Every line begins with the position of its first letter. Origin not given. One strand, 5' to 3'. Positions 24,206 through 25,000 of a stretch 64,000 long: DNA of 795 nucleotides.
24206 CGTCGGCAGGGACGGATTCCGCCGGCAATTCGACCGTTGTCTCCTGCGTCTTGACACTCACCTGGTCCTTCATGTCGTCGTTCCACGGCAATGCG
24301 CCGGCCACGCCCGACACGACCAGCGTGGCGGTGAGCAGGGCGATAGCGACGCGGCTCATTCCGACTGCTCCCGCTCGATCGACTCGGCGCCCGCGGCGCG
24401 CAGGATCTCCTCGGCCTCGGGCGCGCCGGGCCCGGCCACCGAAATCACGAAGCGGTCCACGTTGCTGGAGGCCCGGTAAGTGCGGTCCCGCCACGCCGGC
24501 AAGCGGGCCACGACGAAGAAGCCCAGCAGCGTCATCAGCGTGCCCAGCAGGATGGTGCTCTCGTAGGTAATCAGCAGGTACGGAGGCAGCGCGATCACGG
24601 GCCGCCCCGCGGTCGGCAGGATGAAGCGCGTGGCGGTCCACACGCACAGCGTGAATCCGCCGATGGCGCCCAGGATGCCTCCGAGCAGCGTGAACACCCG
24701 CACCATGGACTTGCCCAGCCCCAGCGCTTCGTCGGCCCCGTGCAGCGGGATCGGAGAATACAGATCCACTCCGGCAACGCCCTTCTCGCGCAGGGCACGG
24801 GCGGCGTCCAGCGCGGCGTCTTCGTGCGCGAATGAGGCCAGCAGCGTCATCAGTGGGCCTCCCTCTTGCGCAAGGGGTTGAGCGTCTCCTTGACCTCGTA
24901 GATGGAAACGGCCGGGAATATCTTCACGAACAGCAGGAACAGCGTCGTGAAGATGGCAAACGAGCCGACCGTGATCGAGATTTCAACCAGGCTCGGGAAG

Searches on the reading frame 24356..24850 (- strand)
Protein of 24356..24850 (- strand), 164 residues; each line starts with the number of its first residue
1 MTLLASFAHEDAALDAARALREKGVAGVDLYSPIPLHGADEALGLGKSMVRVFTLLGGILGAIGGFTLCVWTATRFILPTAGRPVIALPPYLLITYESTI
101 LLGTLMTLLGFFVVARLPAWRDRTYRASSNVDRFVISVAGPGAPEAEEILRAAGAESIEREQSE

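Call 75: search_protein_families(library=pfam, proteins=[window:24356-24850:-], max_evalue=0.000001)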
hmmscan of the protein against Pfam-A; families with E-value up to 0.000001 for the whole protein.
window:24356-24850:- (164 aa): 1 family
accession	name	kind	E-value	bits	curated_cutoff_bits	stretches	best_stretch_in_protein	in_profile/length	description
PF11821.13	ActD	-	8.4e-40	136.6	25.7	1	3-159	3-169/170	Alternative complex III, ActD subunit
